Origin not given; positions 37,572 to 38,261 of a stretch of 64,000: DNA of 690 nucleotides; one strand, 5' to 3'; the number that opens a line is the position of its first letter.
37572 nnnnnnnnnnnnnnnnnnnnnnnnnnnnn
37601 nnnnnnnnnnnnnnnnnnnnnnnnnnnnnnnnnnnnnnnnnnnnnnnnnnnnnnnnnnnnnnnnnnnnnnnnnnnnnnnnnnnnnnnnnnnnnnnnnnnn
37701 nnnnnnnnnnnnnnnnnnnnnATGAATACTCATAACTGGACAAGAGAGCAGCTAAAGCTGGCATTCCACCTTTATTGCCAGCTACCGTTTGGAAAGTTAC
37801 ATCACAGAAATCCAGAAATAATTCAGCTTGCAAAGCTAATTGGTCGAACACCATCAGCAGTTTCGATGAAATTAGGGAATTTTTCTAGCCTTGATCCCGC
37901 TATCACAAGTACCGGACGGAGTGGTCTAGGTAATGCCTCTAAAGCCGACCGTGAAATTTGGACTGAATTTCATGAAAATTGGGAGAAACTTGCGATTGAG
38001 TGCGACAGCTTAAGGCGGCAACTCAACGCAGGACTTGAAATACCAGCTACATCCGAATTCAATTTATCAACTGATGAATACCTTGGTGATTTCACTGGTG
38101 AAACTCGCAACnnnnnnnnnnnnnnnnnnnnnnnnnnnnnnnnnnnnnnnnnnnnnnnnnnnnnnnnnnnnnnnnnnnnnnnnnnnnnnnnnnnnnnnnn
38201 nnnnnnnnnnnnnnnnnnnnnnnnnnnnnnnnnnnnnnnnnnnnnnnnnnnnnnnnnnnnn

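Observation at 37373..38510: Truncated C5 methyltransferase fragment followed by an intact HNH-family nuclease: decayed restriction-modification system or methylation-dependent nuclease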

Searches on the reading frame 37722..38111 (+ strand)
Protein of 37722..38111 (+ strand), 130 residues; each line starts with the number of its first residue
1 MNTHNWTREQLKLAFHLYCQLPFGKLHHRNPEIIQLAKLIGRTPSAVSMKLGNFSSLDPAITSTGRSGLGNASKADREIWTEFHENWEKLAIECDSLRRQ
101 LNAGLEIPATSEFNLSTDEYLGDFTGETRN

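Call 47: search_protein_families(library=phrogs, proteins=[window:37722-38111:+], max_evalue=0.1)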
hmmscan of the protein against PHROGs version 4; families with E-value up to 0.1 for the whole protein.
window:37722-38111:+ (130 aa): 0 families

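Call 63: search_protein_representatives(protein=window:37722-38051:+)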
Query: 110 residues. Proteins with E-value up to 0.001 (for the whole library): 2007; up to 1e-10: 982; up to 1e-30: 32. The best 150 are listed.
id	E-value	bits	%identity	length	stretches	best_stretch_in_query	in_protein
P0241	5.9e-48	177.8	76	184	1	1-102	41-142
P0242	1.1e-45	170.5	75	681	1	2-103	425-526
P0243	6.9e-42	158.2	52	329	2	4-93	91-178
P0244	1.9e-41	156.8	67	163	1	5-104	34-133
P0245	1.5e-40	154.0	65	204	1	2-109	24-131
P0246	2.3e-40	153.3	70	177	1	5-100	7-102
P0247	3.2e-39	149.7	68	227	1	4-102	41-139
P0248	1.2e-38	147.8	64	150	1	5-101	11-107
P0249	1.4e-38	147.6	65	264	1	5-106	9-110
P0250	8.1e-36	138.7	62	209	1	4-101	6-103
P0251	1.4e-35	138.0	62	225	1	2-101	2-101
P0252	6.8e-35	135.7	59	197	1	2-101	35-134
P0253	7.7e-34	132.3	66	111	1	4-91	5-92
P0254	2.4e-33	130.7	64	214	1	5-95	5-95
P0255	2.5e-33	130.7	58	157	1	3-108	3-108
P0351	2.0e-25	105.2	56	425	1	5-98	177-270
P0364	6.9e-25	103.5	49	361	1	5-102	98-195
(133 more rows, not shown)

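Call 65: search_protein_families(library=pfam, proteins=[P0242, P0351, P0364, P0243], max_evalue=0.001)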
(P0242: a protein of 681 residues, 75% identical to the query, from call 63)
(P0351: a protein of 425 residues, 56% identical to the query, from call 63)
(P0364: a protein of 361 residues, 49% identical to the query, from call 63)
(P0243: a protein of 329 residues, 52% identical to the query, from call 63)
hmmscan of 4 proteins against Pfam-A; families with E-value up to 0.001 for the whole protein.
P0242 (681 aa): 5 families
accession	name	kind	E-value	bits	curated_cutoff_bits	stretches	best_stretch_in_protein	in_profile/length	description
PF00145.23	DNA_methylase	-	1.6e-79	268.1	22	1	74-401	1-320/324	C-5 cytosine-specific DNA methylase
PF13391.12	HNH_2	-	1.6e-12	47.6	21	1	573-623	1-65/66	HNH endonuclease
PF01381.28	HTH_3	-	6.8e-06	26.5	23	1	21-56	4-41/55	Helix-turn-helix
PF13560.12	HTH_31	-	0.00016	22.3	27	0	22-59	12-50/64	Helix-turn-helix domain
PF13384.12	HTH_23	-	0.00062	19.9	24.6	0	21-47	16-40/50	Homeodomain-like domain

P0351 (425 aa): 1 family
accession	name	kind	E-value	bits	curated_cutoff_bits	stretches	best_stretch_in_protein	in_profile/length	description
PF13391.12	HNH_2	-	7.8e-13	48.5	21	1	318-369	1-66/66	HNH endonuclease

P0364 (361 aa): 1 family
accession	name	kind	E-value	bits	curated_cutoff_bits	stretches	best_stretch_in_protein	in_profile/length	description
PF13391.12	HNH_2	-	6.7e-12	45.5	21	1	249-299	1-65/66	HNH endonuclease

P0243 (329 aa): 1 family
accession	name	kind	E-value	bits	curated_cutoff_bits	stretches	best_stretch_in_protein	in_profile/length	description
PF13391.12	HNH_2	-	4.3e-11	42.9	21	1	229-279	1-65/66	HNH endonuclease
